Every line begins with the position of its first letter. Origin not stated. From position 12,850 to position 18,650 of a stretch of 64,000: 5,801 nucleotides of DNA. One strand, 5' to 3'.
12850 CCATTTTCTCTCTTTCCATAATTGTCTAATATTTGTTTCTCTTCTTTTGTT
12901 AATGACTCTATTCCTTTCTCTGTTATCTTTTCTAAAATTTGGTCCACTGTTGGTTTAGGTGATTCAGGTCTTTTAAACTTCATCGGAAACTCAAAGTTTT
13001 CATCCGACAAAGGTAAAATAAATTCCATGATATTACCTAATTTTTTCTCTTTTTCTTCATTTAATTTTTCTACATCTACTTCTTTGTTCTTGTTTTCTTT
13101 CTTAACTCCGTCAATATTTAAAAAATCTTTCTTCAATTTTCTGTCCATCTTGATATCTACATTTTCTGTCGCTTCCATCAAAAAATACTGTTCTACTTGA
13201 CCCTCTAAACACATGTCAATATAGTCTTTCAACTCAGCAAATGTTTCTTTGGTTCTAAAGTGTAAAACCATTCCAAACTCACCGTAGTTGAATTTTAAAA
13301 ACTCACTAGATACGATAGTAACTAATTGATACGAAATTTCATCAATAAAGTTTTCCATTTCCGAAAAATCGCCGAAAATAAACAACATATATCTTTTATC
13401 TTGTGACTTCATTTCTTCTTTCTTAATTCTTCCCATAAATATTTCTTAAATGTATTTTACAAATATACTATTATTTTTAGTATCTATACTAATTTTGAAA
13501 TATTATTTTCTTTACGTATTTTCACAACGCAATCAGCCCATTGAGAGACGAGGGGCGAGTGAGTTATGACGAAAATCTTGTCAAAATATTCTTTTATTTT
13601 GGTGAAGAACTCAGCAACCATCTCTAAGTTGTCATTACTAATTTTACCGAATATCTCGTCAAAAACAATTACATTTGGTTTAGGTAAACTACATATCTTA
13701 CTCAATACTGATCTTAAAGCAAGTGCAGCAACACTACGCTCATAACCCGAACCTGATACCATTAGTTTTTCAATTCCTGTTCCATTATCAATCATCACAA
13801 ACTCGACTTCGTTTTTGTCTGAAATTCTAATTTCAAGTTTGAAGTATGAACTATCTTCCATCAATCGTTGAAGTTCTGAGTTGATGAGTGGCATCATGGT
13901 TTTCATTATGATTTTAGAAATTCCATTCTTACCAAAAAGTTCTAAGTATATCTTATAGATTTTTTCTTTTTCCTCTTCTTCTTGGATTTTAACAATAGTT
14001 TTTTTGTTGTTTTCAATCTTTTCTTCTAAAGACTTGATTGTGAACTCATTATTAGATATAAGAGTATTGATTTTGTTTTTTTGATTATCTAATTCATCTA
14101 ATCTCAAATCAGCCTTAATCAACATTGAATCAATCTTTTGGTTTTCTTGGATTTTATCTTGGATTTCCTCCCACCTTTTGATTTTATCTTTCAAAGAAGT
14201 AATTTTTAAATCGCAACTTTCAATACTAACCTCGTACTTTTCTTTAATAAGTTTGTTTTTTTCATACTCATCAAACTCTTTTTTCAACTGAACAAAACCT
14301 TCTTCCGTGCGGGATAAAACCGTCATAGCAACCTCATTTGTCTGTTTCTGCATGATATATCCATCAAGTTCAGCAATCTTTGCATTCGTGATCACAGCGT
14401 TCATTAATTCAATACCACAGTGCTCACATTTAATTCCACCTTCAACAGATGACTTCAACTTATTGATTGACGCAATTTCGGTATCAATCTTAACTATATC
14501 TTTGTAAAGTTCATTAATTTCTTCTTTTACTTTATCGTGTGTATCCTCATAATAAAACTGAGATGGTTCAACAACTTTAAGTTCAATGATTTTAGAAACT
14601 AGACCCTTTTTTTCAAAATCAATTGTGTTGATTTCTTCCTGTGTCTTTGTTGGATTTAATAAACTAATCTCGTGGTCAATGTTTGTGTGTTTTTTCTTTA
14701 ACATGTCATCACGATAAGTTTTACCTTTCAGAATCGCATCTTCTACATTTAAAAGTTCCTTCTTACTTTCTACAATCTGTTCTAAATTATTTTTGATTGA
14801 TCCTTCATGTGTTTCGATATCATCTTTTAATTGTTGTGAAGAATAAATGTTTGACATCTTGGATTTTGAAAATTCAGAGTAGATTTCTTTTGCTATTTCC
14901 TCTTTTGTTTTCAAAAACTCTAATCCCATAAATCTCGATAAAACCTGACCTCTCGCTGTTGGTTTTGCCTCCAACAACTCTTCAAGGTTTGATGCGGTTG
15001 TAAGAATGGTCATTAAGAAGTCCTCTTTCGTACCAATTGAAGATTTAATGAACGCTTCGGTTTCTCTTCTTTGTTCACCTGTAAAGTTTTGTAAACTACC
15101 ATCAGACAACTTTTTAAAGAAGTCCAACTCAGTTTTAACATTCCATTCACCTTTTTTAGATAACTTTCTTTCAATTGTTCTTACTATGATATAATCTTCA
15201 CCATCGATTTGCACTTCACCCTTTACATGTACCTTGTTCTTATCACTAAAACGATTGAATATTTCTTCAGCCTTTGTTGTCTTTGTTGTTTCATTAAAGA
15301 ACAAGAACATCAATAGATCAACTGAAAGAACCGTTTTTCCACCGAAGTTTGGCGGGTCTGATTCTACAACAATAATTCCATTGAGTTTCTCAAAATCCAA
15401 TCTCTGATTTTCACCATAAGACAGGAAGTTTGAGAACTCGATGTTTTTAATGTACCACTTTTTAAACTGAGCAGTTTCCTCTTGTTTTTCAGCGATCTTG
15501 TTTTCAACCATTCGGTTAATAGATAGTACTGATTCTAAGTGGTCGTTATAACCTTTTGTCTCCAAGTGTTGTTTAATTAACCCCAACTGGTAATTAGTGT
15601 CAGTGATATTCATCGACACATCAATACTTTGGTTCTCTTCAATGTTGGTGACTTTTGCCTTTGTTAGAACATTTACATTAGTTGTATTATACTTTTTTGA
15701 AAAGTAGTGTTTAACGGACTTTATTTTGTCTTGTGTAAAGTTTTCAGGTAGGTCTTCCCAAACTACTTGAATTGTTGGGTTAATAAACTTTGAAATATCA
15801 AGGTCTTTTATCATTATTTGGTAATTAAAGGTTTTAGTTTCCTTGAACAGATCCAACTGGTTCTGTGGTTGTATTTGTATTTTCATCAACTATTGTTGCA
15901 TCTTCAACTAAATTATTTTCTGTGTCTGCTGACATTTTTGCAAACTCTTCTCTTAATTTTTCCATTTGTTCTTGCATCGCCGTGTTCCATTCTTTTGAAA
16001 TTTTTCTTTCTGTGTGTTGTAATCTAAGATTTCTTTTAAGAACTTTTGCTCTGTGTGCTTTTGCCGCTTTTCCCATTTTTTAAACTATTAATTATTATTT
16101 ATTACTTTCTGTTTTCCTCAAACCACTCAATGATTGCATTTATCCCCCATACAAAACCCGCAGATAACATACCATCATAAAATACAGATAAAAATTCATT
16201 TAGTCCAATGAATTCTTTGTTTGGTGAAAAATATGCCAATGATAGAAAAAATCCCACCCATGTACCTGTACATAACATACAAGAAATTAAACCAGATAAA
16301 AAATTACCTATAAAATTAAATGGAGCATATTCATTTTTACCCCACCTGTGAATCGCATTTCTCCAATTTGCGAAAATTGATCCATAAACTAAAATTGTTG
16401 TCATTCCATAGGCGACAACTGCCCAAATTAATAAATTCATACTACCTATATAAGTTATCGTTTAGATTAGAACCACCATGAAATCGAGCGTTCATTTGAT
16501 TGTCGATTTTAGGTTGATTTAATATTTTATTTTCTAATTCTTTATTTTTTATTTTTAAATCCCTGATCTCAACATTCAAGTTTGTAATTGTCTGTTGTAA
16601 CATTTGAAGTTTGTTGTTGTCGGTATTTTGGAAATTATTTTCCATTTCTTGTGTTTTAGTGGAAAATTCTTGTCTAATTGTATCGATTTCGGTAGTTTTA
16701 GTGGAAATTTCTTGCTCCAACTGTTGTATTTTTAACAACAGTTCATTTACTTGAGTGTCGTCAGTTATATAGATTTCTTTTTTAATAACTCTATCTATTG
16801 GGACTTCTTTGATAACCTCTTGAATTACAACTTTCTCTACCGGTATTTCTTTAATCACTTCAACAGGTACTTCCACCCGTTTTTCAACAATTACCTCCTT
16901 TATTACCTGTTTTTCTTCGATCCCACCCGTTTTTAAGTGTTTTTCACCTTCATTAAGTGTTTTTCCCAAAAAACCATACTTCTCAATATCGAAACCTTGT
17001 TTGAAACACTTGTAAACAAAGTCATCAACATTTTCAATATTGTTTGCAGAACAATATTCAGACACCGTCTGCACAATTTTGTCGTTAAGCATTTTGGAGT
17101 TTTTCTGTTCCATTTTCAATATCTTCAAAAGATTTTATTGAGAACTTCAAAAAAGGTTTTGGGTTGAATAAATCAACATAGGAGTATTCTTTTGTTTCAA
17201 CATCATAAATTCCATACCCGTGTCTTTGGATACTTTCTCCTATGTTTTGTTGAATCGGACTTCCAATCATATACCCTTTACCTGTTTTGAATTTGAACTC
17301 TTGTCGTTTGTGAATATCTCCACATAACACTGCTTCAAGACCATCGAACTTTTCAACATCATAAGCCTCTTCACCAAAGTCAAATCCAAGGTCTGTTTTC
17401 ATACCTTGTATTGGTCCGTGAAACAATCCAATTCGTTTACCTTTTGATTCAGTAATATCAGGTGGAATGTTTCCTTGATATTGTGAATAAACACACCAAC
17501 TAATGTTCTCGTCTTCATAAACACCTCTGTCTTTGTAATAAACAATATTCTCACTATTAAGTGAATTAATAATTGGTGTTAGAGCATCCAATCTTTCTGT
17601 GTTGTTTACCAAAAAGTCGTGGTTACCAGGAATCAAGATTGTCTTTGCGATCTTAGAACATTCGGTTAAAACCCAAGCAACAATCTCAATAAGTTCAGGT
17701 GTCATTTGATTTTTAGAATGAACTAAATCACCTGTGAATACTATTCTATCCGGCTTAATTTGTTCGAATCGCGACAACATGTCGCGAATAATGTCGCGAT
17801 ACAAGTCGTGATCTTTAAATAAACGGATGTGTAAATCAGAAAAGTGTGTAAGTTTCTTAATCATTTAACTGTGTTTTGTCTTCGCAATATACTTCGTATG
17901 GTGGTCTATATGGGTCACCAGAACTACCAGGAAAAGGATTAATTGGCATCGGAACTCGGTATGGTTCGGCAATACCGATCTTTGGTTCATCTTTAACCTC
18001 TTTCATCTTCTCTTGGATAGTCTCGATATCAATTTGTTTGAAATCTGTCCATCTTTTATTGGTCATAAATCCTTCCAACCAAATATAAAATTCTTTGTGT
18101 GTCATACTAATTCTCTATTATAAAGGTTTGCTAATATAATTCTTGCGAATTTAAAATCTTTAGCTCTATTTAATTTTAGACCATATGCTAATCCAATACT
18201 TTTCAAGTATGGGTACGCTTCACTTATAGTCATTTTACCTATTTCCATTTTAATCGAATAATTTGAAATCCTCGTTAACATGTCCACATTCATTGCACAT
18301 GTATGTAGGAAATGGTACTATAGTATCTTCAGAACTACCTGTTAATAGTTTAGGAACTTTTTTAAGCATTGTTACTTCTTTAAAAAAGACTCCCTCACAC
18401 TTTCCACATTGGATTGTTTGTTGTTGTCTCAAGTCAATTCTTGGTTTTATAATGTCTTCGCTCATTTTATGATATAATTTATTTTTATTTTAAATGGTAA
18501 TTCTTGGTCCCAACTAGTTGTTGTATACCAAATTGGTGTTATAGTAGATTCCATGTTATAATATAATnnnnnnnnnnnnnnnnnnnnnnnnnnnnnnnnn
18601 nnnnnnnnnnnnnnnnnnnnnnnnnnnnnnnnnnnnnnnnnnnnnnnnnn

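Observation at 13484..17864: Mre11/Rad50 (SbcD/SbcC) complex appears re-split: Mre11 C-terminal domain fused to Rad50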

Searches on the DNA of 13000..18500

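Call 80: search_rna_families(source=window, start=13000, end=18500, threshold=evalue, max_evalue=1)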
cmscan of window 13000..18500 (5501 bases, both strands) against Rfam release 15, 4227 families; matches with E-value up to 1: 1.
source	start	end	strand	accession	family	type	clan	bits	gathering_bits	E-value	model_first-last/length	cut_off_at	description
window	14115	14205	-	RF02183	ST7-OT3_1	Gene; lncRNA;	-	24.7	50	0.88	1-79/79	no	ST7 overlapping transcript 3 conserved region 1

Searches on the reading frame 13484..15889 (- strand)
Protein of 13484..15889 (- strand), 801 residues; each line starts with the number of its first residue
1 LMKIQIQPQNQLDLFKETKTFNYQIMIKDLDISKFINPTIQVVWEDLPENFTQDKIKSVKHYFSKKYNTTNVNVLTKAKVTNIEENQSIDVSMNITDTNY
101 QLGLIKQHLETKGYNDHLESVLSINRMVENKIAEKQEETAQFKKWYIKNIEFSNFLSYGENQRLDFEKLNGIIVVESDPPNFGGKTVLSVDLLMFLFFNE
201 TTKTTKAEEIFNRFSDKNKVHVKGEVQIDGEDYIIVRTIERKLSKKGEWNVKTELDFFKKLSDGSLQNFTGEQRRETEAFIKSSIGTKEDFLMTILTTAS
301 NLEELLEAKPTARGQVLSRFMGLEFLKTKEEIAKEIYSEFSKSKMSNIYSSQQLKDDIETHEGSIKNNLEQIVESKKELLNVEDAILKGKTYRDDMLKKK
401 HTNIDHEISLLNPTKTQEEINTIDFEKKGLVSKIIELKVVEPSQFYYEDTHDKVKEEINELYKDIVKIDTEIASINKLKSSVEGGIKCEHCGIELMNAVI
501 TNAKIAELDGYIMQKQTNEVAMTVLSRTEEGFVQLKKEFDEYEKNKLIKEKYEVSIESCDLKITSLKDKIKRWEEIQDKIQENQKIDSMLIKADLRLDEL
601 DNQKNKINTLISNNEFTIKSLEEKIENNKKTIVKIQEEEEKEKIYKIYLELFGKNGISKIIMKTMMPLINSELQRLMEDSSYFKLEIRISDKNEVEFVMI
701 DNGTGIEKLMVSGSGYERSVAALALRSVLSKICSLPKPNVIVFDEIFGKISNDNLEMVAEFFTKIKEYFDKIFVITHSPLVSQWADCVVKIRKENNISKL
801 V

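Call 3: search_protein_families(library=pfam, proteins=[window:13484-15889:-], max_evalue=0.01)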
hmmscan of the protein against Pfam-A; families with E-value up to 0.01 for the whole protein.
window:13484-15889:- (801 aa): 0 families

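Call 4: search_protein_families(library=phrogs, proteins=[window:13484-15889:-], max_evalue=0.001)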
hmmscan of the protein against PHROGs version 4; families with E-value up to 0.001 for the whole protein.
window:13484-15889:- (801 aa): 2 families
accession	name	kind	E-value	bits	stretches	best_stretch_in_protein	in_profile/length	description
phrog_77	-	DNA, RNA and nucleotide metabolism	2.3e-42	146.6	1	51-800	204-952/967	SbcC-like subunit of palindrome specific endonuclease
phrog_35725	-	other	4.4e-12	45.5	2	441-753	1000-1314/1376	metallo-phosphoesterase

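Call 5: search_dna_similar(query=window:13484-15889:-, collection=phages, mode=protein, max_rows=30)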
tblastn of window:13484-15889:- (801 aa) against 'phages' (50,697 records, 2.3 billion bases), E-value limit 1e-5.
Records with a match: 14; places in all: 14; records where one place covers at least 80% of the query: 3.
Best place of each record, by identity: <60% 14.
By first word of the organism name: Bacillus 9; uncultured 3; Microcystis 1; Xanthomonas 1.
By host as written in the record: - 3; Bacillus cereus BtB2-4 2; Bacillus cereus 2; Priestia megaterium 2; Microcystis elabens 1; Bacillus thuringiensis strain ATCC10792 1; Bacillus thuringiensis kurstaki ATCC 33679 1; Bacillus thuringiensis kurstaki 1; and 1 more.
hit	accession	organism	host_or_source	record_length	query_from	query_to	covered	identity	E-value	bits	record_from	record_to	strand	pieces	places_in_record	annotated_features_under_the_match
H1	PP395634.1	Microcystis phage Mel-JY01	Microcystis elabens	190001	91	800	89%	24.9%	8e-36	152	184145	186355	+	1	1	AAA domain containing protein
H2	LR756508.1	uncultured phage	metagenomic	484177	36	800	96%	22.7%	1e-30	136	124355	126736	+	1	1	record has no annotation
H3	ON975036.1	Bacillus phage Thurquoise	Bacillus thuringiensis strain ATCC10792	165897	139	800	83%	23.7%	4e-6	57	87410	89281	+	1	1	exonuclease I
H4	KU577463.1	Bacillus phage Deep Blue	Bacillus cereus BtB2-4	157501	171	800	79%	24.0%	1e-6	59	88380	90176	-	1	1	hypothetical protein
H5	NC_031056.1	Bacillus phage Deep Blue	Bacillus cereus BtB2-4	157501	171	800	79%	24.0%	1e-6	59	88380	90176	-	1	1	exonuclease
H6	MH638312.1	Bacillus phage Kioshi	Bacillus thuringiensis kurstaki ATCC ...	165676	171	800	79%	23.9%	3e-7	61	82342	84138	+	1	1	119: exonuclease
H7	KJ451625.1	Bacillus phage Bcp1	Bacillus cereus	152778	171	800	79%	23.9%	6e-7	59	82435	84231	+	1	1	putative exonuclease I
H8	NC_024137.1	Bacillus phage Bcp1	Bacillus cereus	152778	171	800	79%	23.9%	6e-7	59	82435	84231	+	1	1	exonuclease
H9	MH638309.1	Bacillus phage Hobo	Bacillus thuringiensis kurstaki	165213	171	800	79%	23.1%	3e-6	57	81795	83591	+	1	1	119: exonuclease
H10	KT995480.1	Bacillus phage BM15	Priestia megaterium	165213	171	800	79%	23.1%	3e-6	57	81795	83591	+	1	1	exonuclease SbcC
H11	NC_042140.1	Bacillus phage BM15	Priestia megaterium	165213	171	800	79%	23.1%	3e-6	57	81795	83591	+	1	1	exonuclease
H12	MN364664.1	Xanthomonas phage Xoo-sp15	Xanthomonas oryzae pv. oryzae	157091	171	800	79%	22.5%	5e-6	56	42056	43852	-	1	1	recombination endonuclease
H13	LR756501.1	uncultured phage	metagenomic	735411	32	449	52%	23.7%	1e-22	110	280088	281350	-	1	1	record has no annotation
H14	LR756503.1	uncultured phage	metagenomic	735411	32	449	52%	23.7%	1e-22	110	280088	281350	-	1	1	record has no annotation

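Call 6: search_solved_structures(query=window:13484-15889:-, max_evalue=1)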
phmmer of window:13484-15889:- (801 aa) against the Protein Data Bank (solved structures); distinct sequences matched with E-value up to 1: 7.
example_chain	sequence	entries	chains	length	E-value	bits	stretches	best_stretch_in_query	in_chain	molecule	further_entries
6s6v_C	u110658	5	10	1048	0.008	18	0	663-797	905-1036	Nuclease SbcCD subunit C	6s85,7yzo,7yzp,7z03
1f2t_B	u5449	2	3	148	0.15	13.8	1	671-800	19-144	RAD50 ABC-ATPASE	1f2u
1e69_A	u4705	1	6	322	0.28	12.9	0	707-800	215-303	CHROMOSOME SEGREGATION SMC PROTEIN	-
4cmy_V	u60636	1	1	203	0.31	12.8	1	107-151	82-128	FERRITIN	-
4cmy_A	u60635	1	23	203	0.34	12.7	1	107-151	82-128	FERRITIN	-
8dit_C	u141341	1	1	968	0.36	12.6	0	448-568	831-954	Vacuolar protein sorting-associated protein 18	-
1wp7_A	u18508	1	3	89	0.55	12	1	614-690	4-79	fusion protein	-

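Call 7: get_annotated_region(hit=H1, flank=6000)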
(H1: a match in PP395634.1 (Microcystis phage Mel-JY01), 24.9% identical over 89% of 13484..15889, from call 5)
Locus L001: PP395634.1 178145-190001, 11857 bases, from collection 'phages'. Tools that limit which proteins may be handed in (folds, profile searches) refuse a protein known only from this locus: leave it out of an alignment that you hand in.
description: Microcystis phage Mel-JY01, complete genome.
organism: Microcystis phage Mel-JY01 (NCBI taxid 3126653)
taxonomy: Viruses; Duplodnaviria; Heunggongvirae; Uroviricota; Caudoviricetes
host: Microcystis elabens; source: -; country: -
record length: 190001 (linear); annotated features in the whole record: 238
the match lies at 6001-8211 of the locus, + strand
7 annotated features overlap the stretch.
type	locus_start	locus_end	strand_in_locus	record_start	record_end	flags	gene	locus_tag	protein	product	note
CDS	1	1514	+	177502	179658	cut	-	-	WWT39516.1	hypothetical protein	-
CDS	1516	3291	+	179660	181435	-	-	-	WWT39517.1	hypothetical protein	-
CDS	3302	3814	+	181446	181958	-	-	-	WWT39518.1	GIY-YIG_SF superfamily protein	-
CDS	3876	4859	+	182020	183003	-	-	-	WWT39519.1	DNA primase-like protein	MG010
CDS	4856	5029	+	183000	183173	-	-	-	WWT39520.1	hypothetical protein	-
CDS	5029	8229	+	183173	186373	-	-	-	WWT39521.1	AAA domain containing protein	-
CDS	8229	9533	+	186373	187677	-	-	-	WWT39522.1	hypothetical protein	-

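Call 8: get_annotated_region(hit=H2, flank=6000)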
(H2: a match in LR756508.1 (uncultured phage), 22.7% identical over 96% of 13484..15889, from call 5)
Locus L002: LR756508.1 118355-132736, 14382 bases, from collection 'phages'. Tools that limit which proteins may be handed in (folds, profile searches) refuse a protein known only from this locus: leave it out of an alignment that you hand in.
description: uncultured phage genome assembly, chromosome: 1.
organism: uncultured phage (NCBI taxid 278008)
taxonomy: Viruses; environmental samples
host: -; source: metagenomic; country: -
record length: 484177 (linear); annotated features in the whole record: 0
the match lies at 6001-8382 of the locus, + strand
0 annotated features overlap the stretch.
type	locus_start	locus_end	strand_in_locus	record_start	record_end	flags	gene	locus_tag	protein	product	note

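Call 9: get_annotated_region(hit=H13, flank=6000)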
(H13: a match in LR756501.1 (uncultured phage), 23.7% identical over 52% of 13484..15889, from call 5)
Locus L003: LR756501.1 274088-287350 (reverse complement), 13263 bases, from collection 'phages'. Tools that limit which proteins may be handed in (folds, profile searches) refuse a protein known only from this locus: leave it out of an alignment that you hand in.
description: uncultured phage genome assembly, chromosome: 1.
organism: uncultured phage (NCBI taxid 278008)
taxonomy: Viruses; environmental samples
host: -; source: metagenomic; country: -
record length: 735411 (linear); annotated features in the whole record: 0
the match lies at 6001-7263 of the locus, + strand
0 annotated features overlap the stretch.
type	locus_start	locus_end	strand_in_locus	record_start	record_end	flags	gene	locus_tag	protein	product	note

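Call 70: get_annotated_region(hit=H8, flank=2500)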
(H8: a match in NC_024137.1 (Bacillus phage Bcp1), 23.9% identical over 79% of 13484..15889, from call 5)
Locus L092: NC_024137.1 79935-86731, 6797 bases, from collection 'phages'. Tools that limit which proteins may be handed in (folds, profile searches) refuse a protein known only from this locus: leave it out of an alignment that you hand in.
description: Bacillus phage Bcp1, complete genome.
organism: Bacillus phage Bcp1 (NCBI taxid 584892)
taxonomy: Viruses; Duplodnaviria; Heunggongvirae; Uroviricota; Caudoviricetes; Herelleviridae; Bastillevirinae; Caeruleovirus; Caeruleovirus Bcp1
host: Bacillus cereus; source: landfill soil; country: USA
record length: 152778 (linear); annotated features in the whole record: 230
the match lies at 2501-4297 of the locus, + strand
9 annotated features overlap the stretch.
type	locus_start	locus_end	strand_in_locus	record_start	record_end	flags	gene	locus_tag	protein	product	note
CDS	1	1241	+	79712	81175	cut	-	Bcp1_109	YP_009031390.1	helicase DnaB-like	-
CDS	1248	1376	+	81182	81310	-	-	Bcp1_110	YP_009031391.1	putative exonuclease II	-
CDS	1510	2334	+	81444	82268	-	-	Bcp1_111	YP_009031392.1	recombination exonuclease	-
CDS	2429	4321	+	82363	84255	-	-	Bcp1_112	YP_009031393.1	exonuclease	-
CDS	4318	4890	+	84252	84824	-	-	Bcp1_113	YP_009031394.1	anti-sigma factor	-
CDS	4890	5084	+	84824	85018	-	-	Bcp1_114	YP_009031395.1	hypothetical protein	-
CDS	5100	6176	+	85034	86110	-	-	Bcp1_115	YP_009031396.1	DNA primase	-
CDS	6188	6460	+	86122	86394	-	-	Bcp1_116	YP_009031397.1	hypothetical protein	-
CDS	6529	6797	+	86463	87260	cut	-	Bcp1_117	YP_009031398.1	putative deoxyuridine 5'-triphosphate nucleotidohydrolase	-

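Call 73: predict_structure(alignment_id=A5)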
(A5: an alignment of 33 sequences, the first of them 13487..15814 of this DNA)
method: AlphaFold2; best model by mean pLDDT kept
length: 776 residues; sequences in the alignment: 33
mean_pLDDT: 84.0   pTM: 0.56
mean pLDDT of the five models: 84.0, 83.2, 81.0, 80.8, 80.4
residues with pLDDT >= 90: 274; 70-90: 426; 50-70: 45; < 50: 31
segments of 3 or more residues with pLDDT < 50: 1-3, 55-67, 113-115, 457-459, 461-463, 470-474
pLDDT, mean of each block of 10 residues (from residue 1): 55 82 79 88 85 53 44 84 90 93 87 60 94 94 91 87 93 88 88 94 89 91 86 86 69 78 85 87 84 83 91 92 91 97 96 95 92 85 83 89 85 75 79 81 74 55 47 48 78 83 82 82 85 89 87 88 91 95 96 97 95 93 90 85 89 87 83 90 89 90 82 87 81 82 89 84 92 91
secondary structure, 60 per line:
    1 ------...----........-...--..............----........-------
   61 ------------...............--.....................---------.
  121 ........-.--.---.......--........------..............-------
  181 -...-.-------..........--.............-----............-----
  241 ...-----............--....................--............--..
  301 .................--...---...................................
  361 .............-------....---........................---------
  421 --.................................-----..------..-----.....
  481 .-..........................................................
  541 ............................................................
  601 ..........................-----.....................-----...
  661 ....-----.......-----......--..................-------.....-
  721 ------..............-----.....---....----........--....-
elements in order (helices of 4 or more, strands of 3 or more residues): E14-21 H28-41 E46-53 H73-87 H90-110 E120-128 E137-140 E146-153 H160-173 E194-203 E206-218 E224-235 E241-243 H249-260 H263-270 E271-273 H274-282 H285-296 H299-317 H326-373 H381-384 H388-411 H423-455 H476-481 H483-626 H632-652 E658-664 E670-676 E682-684 H690-707 E715-719 H727-740 E746-750 H754-757 E762-769 E772-775

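Call 78: fold_search(model_id=the predicted structure, library=pdb)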
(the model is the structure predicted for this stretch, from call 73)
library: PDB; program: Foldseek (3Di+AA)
matches with E <= 10: 500; with E <= 0.001: 225
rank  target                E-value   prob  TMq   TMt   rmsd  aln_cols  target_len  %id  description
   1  7zr1_C                1.4e-20  1.00  0.36  0.36  35.3       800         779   14  Chaetomium thermophilum Mre11-Rad50-Nbs1 complex bound to ATPyS (composite structure) (released 2023-01-11)
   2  7zr1_D                2.4e-20  1.00  0.35  0.34  36.3       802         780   14  Chaetomium thermophilum Mre11-Rad50-Nbs1 complex bound to ATPyS (composite structure) (released 2023-01-11)
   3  7yzp_C                2.3e-15  1.00  0.35  0.57  47.8       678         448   13  Hairpin-bound state of the E. coli Mre11-Rad50 (SbcCD) head complex bound to ADP and a DNA hairpin (released 2022-08-17)
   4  5xei                  2.5e-15  1.00  0.31  0.45  32.1       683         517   14  Crystal structure of the Smc head domain with a coiled coil and joint derived from Pyrococcus yayanosii (released 2017-06-07)
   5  9q9h_B                7.4e-15  1.00  0.32  0.48  43.8       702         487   13  Cryo-EM structure of human Mre11-Rad50 complex bound to DNA (released 2025-10-01)
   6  6yvv_B                3.7e-14  1.00  0.29  0.45  43.7       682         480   12  Condensin complex from S.cerevisiae ATP-free apo bridged state (released 2020-07-15)
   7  9qxx_B                5.9e-14  1.00  0.28  0.30  25.9       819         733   11  JetABC DNA loaded state dimer (released 2025-10-01)
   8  3auy_A                7.6e-14  1.00  0.34  0.66  54.5       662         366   12  Crystal structure of Rad50 bound to ADP (released 2011-05-25)
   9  5da9_A                9.4e-14  1.00  0.32  0.54  50.9       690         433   10  ATP-gamma-S bound Rad50 from Chaetomium thermophilum in complex with the Rad50-binding domain of Mre11 (released 2016-03-02)
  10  9q9i_B                1.3e-13  1.00  0.30  0.47  41.9       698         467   13  Cryo-EM structure of human Mre11-Rad50-Nbs1 complex bound to DNA (released 2025-10-01)
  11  9q9i_A                1.6e-13  1.00  0.33  0.51  40.8       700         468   12  Cryo-EM structure of human Mre11-Rad50-Nbs1 complex bound to DNA (released 2025-10-01)
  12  8dk2_C                1.8e-13  1.00  0.27  0.28  23.8       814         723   13  CryoEM structure of Pseudomonas aeruginosa PA14 JetABC in an unclamped state trapped in ATP dependent dimeric form (released 2022-10-05)
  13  9q9h_A                1.9e-13  1.00  0.31  0.46  44.3       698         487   14  Cryo-EM structure of human Mre11-Rad50 complex bound to DNA (released 2025-10-01)
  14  9q9m_A                1.9e-13  1.00  0.31  0.49  41.0       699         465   12  Cryo-EM structure of human Mre11-Rad50-Nbs1 (MRN) complex bound to DNA and telomeric factor TRF2 (released 2025-10-01)
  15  9q9k_A                2.0e-13  1.00  0.31  0.49  42.3       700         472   12  Cryo-EM structure of human Mre11-Rad50 (MR) complex bound to DNA and telomeric factor TRF2 fragment (438-542) (released 2025-10-01)
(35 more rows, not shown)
